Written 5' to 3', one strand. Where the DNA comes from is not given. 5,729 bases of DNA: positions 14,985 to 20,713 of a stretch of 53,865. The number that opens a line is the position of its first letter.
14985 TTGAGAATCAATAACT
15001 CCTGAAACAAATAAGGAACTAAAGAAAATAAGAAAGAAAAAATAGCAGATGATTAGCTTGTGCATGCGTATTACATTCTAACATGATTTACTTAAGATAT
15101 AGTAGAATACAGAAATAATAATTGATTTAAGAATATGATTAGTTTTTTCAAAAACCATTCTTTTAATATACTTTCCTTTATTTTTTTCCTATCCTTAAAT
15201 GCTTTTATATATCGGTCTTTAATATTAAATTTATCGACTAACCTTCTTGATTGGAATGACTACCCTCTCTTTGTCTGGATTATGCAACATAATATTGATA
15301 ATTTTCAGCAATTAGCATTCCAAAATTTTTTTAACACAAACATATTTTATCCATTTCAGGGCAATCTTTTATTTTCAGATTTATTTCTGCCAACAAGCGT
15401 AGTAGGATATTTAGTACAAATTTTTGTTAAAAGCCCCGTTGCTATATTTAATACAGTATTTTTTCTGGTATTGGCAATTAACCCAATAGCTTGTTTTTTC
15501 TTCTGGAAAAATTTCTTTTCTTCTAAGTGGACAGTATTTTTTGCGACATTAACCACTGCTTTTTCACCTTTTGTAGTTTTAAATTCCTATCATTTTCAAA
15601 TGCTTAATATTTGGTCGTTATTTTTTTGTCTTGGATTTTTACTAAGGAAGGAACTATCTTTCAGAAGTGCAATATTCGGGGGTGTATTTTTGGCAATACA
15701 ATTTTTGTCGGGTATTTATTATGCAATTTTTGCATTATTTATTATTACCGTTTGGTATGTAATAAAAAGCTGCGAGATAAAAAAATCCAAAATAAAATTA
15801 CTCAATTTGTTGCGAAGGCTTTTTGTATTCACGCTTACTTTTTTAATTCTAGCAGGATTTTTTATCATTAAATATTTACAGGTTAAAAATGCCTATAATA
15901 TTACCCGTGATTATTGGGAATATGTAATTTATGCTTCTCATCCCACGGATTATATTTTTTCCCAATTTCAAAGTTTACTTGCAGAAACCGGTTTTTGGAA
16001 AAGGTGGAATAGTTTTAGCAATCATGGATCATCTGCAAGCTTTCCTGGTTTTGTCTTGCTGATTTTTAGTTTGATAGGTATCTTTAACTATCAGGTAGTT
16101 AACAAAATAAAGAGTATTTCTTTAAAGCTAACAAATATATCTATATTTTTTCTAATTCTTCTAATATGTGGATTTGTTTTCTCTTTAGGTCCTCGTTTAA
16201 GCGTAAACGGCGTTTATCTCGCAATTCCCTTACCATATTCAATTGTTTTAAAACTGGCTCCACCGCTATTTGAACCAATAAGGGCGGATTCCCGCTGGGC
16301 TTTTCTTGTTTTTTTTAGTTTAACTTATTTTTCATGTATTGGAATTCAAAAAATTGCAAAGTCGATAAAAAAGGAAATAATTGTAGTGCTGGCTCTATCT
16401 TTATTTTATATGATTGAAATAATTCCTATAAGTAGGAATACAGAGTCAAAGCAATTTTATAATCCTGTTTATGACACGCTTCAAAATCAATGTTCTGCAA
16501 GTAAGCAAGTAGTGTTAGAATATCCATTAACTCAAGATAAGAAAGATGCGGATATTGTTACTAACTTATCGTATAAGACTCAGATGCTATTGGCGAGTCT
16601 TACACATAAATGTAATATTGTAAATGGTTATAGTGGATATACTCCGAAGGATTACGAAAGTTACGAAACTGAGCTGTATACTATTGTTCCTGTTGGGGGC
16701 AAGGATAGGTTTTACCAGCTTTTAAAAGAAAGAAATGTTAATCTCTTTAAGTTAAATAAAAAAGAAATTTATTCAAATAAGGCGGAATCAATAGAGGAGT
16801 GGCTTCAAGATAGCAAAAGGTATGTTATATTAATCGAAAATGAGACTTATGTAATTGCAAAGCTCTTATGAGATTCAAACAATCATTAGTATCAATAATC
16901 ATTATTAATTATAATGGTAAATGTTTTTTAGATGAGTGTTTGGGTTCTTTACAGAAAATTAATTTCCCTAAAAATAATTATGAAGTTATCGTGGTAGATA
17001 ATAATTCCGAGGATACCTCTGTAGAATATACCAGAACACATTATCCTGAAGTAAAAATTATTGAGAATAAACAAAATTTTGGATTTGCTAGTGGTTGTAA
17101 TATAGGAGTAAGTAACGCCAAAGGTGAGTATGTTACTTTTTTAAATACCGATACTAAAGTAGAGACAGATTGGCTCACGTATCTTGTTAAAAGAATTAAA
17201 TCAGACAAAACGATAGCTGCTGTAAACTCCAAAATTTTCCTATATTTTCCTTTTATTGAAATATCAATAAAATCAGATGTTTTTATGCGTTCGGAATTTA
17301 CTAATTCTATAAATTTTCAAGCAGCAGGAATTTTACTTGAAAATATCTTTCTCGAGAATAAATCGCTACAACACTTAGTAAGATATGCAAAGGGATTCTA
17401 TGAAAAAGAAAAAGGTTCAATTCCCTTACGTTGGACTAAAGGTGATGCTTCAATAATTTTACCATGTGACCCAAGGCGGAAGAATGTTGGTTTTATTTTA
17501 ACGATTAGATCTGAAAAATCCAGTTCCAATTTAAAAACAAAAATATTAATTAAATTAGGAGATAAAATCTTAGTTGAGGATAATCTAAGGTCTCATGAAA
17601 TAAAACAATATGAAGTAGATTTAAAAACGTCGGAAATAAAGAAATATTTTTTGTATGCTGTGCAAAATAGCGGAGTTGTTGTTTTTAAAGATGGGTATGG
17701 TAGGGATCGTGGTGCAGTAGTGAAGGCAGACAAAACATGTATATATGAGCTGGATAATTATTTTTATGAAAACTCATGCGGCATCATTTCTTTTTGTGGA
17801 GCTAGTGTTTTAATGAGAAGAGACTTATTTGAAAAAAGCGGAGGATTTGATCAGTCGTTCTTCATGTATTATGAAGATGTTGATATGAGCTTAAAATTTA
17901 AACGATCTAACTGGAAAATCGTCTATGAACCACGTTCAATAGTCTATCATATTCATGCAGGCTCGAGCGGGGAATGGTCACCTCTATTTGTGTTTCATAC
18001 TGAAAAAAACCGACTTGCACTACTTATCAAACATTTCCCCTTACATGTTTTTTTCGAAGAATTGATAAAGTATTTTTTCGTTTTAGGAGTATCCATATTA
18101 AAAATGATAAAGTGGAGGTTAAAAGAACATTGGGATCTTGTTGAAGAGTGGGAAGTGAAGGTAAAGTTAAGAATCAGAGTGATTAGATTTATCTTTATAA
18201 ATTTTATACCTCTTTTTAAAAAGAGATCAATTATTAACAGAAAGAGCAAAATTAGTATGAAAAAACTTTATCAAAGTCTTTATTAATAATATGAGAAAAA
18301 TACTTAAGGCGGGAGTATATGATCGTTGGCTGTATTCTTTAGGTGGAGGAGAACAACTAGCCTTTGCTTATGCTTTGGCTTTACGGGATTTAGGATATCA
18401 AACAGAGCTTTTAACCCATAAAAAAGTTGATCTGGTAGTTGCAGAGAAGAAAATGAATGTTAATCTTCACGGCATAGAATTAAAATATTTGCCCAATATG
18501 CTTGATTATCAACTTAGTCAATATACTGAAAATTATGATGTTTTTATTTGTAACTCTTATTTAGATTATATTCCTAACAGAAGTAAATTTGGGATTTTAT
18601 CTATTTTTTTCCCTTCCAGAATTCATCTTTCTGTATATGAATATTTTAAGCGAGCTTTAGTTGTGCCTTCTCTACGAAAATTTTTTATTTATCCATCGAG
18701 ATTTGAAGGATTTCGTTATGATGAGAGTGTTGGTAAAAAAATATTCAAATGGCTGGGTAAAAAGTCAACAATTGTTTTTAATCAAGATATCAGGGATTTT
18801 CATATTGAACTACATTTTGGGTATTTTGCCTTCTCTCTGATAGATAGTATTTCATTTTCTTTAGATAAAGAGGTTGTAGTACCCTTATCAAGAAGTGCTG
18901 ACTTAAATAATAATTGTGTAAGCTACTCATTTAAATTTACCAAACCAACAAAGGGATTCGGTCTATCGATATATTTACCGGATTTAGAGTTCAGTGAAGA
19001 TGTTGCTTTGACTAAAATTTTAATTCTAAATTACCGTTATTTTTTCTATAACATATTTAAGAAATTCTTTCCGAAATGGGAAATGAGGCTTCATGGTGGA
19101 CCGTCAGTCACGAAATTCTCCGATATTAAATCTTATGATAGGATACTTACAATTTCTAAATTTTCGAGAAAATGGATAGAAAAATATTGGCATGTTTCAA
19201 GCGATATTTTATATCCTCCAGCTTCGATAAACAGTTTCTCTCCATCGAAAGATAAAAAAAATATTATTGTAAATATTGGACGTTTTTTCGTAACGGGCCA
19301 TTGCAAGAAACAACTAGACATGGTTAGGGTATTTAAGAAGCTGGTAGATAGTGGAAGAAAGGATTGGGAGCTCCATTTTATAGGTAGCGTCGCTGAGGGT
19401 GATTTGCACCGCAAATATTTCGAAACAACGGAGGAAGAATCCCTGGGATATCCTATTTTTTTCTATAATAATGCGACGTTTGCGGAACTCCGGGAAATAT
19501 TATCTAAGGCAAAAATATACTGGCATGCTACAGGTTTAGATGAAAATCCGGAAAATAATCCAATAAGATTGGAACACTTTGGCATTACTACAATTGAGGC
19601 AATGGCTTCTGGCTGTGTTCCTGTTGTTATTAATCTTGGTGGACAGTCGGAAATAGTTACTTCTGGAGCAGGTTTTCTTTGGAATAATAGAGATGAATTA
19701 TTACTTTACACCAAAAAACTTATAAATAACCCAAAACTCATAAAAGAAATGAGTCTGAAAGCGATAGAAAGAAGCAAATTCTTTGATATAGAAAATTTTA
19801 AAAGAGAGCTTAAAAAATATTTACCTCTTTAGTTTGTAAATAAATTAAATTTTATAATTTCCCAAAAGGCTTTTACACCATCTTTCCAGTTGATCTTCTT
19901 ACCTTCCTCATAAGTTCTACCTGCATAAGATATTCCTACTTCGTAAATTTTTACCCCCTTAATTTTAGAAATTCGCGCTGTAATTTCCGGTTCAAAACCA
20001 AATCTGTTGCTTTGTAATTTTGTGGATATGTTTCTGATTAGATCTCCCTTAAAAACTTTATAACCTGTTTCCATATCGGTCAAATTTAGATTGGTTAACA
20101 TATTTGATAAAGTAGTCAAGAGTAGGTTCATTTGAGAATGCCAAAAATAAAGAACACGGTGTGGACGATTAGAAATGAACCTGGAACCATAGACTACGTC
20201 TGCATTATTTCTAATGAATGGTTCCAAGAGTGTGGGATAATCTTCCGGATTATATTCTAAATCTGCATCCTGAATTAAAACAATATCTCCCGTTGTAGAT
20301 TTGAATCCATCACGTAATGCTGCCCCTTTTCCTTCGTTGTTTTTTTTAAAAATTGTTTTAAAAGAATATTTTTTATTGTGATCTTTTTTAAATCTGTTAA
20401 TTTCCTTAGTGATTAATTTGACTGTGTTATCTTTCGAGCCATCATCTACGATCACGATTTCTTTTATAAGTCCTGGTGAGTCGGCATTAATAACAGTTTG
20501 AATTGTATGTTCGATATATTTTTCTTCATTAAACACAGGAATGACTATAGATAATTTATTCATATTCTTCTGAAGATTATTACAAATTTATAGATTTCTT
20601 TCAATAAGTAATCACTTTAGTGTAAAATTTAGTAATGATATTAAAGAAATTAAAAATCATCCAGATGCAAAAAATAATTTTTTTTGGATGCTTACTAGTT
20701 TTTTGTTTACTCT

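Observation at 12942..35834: Eight divergent GT-C-like polytopic membrane proteins in one locus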

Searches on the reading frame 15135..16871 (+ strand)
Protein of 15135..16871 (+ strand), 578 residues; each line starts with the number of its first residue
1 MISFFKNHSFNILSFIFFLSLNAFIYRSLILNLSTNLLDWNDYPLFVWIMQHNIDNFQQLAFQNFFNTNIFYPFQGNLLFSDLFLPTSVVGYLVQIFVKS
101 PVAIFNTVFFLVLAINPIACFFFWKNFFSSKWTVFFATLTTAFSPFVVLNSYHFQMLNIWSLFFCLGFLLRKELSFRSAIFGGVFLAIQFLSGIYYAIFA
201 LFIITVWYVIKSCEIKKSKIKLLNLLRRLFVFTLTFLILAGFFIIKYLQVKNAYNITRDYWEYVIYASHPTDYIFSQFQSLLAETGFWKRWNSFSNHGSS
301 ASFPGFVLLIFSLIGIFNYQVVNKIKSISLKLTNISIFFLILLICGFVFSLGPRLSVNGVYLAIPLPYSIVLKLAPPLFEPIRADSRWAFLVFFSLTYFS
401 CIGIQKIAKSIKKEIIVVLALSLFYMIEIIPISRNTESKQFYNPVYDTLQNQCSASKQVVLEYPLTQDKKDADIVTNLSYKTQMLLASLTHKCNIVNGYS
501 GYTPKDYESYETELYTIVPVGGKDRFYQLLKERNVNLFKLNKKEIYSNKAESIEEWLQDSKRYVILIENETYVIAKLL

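Call 3: search_protein_families(library=pfam, proteins=[window:15135-16871:+], max_evalue=0.1)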
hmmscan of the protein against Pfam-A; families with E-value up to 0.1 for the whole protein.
window:15135-16871:+ (578 aa): 0 families

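Call 4: search_protein_families(library=ncbifam, proteins=[window:15135-16871:+], max_evalue=0.1)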
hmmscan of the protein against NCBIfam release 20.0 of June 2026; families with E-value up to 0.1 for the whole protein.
window:15135-16871:+ (578 aa): 0 families

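Call 23: find_homologous_proteins(query=window:15135-16871:+, max_evalue=0.001)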
Query window:15135-16871:+ (578 aa): 162 proteins with E <= 0.001 among 8000 candidates; the best 120 are listed.
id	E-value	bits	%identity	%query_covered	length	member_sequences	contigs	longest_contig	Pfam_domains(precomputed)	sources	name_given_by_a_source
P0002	0.0e+0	1270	100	100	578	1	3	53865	-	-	-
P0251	2.0e-290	983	76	98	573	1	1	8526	PF19830.5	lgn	-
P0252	3.8e-289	979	75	100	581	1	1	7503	-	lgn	-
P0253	4.3e-287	972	74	98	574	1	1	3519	PF19830.5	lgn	-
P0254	5.2e-287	972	74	99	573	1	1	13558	-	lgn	-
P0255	7.7e-280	948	72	100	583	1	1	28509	PF19830.5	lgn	-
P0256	3.6e-253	860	66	99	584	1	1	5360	-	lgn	-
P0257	2.6e-247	841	63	100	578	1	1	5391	-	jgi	jgi:hypothetical protein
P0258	1.3e-208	713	75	73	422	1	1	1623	-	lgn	-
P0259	4.3e-201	688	54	99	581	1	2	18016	PF19830.5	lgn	-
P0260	1.5e-195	670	54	96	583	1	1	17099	PF19830.5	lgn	-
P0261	2.1e-192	659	52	96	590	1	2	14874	PF19830.5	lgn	-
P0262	5.2e-191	655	53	96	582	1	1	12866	PF19830.5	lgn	-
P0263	1.5e-164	567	48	98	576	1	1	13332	PF19830.5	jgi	-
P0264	6.0e-160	552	44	97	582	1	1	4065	PF19830.5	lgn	-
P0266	1.1e-158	548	47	96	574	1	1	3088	PF19830.5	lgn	-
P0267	2.7e-157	543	47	100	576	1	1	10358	PF19830.5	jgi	-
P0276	2.9e-151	523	44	97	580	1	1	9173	PF19830.5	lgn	-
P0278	2.5e-150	520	44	97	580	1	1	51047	PF19830.5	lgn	-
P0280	1.5e-148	515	43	98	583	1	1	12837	PF19830.5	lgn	-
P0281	1.1e-147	512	42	95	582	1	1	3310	PF19830.5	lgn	-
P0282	2.1e-147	511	42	95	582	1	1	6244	PF19830.5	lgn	-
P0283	2.4e-147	511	43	100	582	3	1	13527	PF19830.5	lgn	-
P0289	1.9e-136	475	40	99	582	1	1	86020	PF19830.5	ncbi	-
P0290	6.0e-136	473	41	100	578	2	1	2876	PF19830.5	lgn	-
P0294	3.0e-128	447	39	99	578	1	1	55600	PF19830.5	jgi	jgi:hypothetical protein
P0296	1.1e-125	439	40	96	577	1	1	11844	PF19830.5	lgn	-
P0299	3.3e-123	431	38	98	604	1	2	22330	PF19830.5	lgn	-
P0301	1.5e-119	419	39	96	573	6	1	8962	PF19830.5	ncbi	-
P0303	4.4e-116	407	36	100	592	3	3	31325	PF19830.5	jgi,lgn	-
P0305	3.2e-112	395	38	92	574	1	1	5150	PF19830.5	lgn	-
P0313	4.4e-105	371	37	94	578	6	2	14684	PF19830.5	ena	-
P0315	1.3e-104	369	39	90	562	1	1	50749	PF19830.5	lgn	-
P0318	1.0e-102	363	39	93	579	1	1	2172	PF19830.5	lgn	-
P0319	1.8e-102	362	38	90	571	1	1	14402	PF19830.5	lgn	-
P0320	4.3e-102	361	38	93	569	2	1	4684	PF19830.5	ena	-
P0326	2.0e-99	352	37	93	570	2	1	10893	PF19830.5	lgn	-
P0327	3.8e-99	351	37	95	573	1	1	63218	PF19830.5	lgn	-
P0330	2.9e-97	345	37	89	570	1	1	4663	PF19830.5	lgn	-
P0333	5.4e-97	344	35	93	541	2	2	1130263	PF19830.5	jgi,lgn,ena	jgi:hypothetical protein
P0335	7.4e-97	344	35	92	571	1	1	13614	PF19830.5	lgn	-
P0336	8.5e-97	344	34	97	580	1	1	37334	PF19830.5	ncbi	-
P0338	1.2e-96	343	38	90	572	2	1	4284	PF19830.5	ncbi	-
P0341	2.1e-95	339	37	93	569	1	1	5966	PF19830.5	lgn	-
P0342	4.5e-95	338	36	94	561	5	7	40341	PF19830.5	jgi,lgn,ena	-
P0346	1.6e-94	336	35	95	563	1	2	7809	PF19830.5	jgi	jgi:hypothetical protein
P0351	3.7e-92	328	37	90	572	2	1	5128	PF19830.5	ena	-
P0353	2.2e-91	326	35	90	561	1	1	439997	PF19830.5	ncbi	-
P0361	2.0e-88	316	35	89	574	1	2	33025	PF19830.5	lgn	-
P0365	1.3e-85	307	34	90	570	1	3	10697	PF19830.5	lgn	-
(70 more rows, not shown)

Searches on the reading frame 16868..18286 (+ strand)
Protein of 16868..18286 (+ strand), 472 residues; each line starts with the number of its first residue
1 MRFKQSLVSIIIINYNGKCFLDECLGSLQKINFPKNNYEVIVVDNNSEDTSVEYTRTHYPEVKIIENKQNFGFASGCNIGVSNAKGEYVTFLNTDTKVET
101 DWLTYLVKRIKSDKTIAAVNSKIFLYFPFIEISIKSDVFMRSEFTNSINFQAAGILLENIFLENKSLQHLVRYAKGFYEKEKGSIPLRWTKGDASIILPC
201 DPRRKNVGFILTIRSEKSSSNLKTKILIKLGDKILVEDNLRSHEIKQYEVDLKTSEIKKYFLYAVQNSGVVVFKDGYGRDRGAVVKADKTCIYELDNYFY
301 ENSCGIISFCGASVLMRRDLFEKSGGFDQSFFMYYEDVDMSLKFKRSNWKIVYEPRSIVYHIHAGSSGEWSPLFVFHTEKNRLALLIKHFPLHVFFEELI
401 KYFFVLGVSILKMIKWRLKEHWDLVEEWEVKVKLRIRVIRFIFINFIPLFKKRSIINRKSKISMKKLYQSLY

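Call 6: search_protein_families(library=pfam, proteins=[window:16868-18286:+], max_evalue=0.001)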
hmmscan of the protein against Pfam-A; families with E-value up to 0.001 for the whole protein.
window:16868-18286:+ (472 aa): 5 families
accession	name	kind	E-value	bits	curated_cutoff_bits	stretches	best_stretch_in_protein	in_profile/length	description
PF00535.33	Glycos_transf_2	-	1.4e-27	97.1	23.3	1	9-120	1-114/168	Glycosyl transferase family 2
PF10111.15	Glyco_tranf_2_2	-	6.6e-12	45.9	27.3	1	10-151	4-147/276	Glycosyltransferase like family 2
PF13641.12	Glyco_tranf_2_3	-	2e-11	44.8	27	2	302-366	152-216/230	Glycosyltransferase like family 2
PF13632.12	Glyco_trans_2_3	-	3.6e-07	30.6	27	1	301-363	64-125/198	Glycosyl transferase family group 2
PF13506.12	Glyco_transf_21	-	0.00032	20.6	21.7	0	279-360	71-153/174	Glycosyl transferase family 21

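Call 59: search_protein_families(library=ncbifam, proteins=[window:16868-18286:+], max_evalue=0.001)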
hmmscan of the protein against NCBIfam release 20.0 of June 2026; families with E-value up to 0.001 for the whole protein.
window:16868-18286:+ (472 aa): 20 families
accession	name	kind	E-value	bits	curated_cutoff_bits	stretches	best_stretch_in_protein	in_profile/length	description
TIGR03965.1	mycofact_glyco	equivalog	7.1e-23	81.2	280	2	8-122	76-190/467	mycofactocin biosynthesis glycosyltransferase MftF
TIGR03937.1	PgaC_IcaA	equivalog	1.1e-22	80.6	422.3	2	6-120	45-160/407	poly-beta-1,6-N-acetyl-D-glucosamine synthase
NF041875.1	EPS_EpsD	equivalog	2.5e-20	73.2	370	2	8-104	1-98/325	exopolysaccharide biosynthesis glycosyltransferase EpsD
TIGR04283.1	glyco_like_mftF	equivalog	9.9e-18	64.5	182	1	8-118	1-105/221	TIGR04283 family arsenosugar biosynthesis glycosyltransferase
NF038302.1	EPS_HpsE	equivalog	6.8e-17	61.4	300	1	9-124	4-125/307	hormogonium polysaccharide biosynthesis glycosyltransferase HpsE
NF007482.0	PRK10073.1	equivalog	7.3e-16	58.1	423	1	4-120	4-121/334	glycosyltransferase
NF038299.1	EPS_HpsN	equivalog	5.8e-13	48.5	425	1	7-124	2-120/317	hormogonium polysaccharide biosynthesis glycosyltransferase HpsN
NF047683.1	TeichurnBiosyTuaG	equivalog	6.3e-12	45.7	400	1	1-109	1-110/252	teichuronic acid biosynthesis protein TuaG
TIGR03111.1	glyc2_xrt_Gpos1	hypoth_equivalog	6.4e-12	45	363.95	1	7-124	50-170/439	TIGR03111 family XrtG-associated glycosyltransferase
TIGR01556.1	rhamnosyltran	subfamily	2.9e-10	39.8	200.55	1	32-120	16-109/281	rhamnosyltransferase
NF050050.1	ProtGlycPglI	equivalog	3e-09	36.7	500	1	7-112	3-110/306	GalNAc(5)-diNAcBac-PP-undecaprenol beta-1,3-glucosyltransferase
NF041394.1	GtaseAglG_Halo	equivalog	1.5e-08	34.3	440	1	8-119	3-116/304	glucosyl-dolichyl phosphate glucuronosyltransferase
NF053739.1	GlytfEpsEBac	equivalog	3.7e-08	32.7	450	1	8-95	3-92/265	glycosyltransferase EpsE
TIGR04009.1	wcaE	equivalog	2.6e-05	23.6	369.2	1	7-119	5-115/248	colanic acid biosynthesis glycosyltransferase WcaE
TIGR04195.1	S_glycosyl_SunS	equivalog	5.7e-05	22.1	350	1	10-96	61-142/421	SunS family peptide S-glycosyltransferase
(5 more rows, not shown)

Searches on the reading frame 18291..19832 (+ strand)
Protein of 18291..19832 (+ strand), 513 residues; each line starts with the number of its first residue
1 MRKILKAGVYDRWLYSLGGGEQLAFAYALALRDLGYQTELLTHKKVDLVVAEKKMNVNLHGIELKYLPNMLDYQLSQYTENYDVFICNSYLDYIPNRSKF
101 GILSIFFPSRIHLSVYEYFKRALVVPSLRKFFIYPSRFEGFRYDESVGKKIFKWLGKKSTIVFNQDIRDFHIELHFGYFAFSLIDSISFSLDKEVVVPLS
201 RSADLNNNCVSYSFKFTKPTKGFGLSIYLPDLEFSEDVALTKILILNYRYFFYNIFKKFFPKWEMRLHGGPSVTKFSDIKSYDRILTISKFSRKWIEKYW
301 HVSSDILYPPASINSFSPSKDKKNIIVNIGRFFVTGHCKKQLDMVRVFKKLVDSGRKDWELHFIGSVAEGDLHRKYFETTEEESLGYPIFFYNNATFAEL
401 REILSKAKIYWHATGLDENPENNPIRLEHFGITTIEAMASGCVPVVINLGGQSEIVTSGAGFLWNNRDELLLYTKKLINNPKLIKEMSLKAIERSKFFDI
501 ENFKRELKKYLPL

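Call 6: search_protein_families(library=pfam, proteins=[window:18291-19832:+], max_evalue=0.001)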
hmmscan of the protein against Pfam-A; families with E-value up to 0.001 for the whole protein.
window:18291-19832:+ (513 aa): 2 families
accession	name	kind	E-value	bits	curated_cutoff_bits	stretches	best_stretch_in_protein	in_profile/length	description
PF00534.26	Glycos_transf_1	-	1.2e-18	67.7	26.4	1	317-492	9-170/172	Glycosyl transferases group 1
PF13692.12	Glyco_trans_1_4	-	3.8e-11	43.8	27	1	324-469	2-131/142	Glycosyl transferases group 1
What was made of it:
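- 16868..19832 (+): GT2 (472 aa) and GT1/GT4-type (513 aa) soluble glycosyltransferases, conserved with M1/M2/M3 in related loci. Pfam (call 6).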

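Call 82: search_protein_families(library=ncbifam, proteins=[window:18291-19832:+], max_evalue=0.00001)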
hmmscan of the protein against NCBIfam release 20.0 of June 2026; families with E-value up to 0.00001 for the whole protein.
window:18291-19832:+ (513 aa): 1 family
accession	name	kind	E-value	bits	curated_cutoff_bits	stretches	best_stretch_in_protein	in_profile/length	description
TIGR03999.1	thiol_BshA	equivalog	4.4e-07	29.1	273.7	1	337-503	210-362/375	N-acetyl-alpha-D-glucosaminyl L-malate synthase BshA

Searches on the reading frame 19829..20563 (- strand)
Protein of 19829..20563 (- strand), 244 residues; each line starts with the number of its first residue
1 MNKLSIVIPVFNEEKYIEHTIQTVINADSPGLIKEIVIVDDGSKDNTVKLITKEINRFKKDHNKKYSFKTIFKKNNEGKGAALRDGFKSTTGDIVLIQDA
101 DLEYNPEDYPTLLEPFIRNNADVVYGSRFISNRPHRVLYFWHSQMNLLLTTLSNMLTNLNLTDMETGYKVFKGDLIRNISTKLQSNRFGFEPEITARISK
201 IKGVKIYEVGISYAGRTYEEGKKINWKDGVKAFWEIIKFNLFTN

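Call 6: search_protein_families(library=pfam, proteins=[window:19829-20563:-], max_evalue=0.001)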
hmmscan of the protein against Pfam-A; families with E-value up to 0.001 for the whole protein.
window:19829-20563:- (244 aa): 3 families
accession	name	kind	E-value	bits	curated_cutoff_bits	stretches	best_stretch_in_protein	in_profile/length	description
PF00535.33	Glycos_transf_2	-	7.7e-35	120.7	23.3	1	5-175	1-163/168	Glycosyl transferase family 2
PF13641.12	Glyco_tranf_2_3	-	2.1e-06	28.4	27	1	4-141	3-135/230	Glycosyltransferase like family 2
PF10111.15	Glyco_tranf_2_2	-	1.8e-05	24.8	27.3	1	5-106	1-96/276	Glycosyltransferase like family 2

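Call 59: search_protein_families(library=ncbifam, proteins=[window:19829-20563:-], max_evalue=0.001)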
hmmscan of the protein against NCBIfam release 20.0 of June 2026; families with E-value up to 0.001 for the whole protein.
window:19829-20563:- (244 aa): 22 families
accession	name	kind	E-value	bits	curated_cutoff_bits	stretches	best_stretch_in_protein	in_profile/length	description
TIGR04182.1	glyco_TIGR04182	equivalog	1.9e-26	93.2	325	1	4-240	2-218/293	S-layer glycoprotein N-glycosyltransferase AglJ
NF047588.1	GlcsyltransPgfSStrep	equivalog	1.8e-19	70.1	500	1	3-189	2-177/308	glycosyltransferase PgfS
NF007986.1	PRK10714.1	equivalog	2.6e-17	62.8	529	1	2-177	6-170/316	undecaprenyl-phosphate 4-deoxy-4-formamido-L-arabinose transferase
TIGR03937.1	PgaC_IcaA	equivalog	5.1e-16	58.6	422.3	1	2-120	45-154/407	poly-beta-1,6-N-acetyl-D-glucosamine synthase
NF007482.0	PRK10073.1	equivalog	2.6e-15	56.3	423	1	2-124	6-118/334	glycosyltransferase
NF010496.0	PRK13915.1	equivalog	1.9e-14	53.4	262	1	2-120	31-146/307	glucosyl-3-phosphoglycerate synthase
NF041875.1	EPS_EpsD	equivalog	4e-13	49.5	370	1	4-132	1-120/325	exopolysaccharide biosynthesis glycosyltransferase EpsD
TIGR04283.1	glyco_like_mftF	equivalog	4.7e-13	49.2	182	1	4-146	1-128/221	TIGR04283 family arsenosugar biosynthesis glycosyltransferase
NF058614.1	PPMAGASynPpgS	equivalog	1.7e-12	47.2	370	1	6-183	4-169/226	polyprenyl-phospho-N-acetylgalactosaminyl synthase PpgS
NF041391.1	DPhHxTase_Halo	equivalog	4.2e-11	42.2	375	1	11-219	4-189/213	dolichyl-phosphate hexose transferase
NF047683.1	TeichurnBiosyTuaG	equivalog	5e-10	39.5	400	1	3-114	7-109/252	teichuronic acid biosynthesis protein TuaG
TIGR03469.1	HpnB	hypoth_equivalog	2.9e-09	36.4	379.25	1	3-122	45-166/386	hopene-associated glycosyltransferase HpnB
TIGR03965.1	mycofact_glyco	equivalog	4e-09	35.9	280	1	3-124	75-187/467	mycofactocin biosynthesis glycosyltransferase MftF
NF050050.1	ProtGlycPglI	equivalog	3.2e-08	33.3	500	1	1-112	1-104/306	GalNAc(5)-diNAcBac-PP-undecaprenol beta-1,3-glucosyltransferase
NF045692.1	OglycostaseCruG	equivalog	3.8e-08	32.7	600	1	2-150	41-183/386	2'-O-glycosyltransferase CruG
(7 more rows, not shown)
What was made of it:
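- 19829..20563 (-): 244-aa soluble GT2 resembling polyprenyl-phosphate-sugar synthases; candidate maker of the lipid-linked donor; divergent from M3. Best NCBIfam hits are AglJ 2e-26, PgfS 2e-19, ArnC 3e-17, PpgS 2e-12 and Dol-P-hexose transferase 4e-11, all below their cutoffs (call 59).
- On Three-component glycosylation system (synthase + flippase + GT-C): The 19829-20563 GT2 best matches AglJ, PgfS, ArnC, PpgS and Dol-P-hexose transferase, but all are far below the family cutoffs (call 59).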
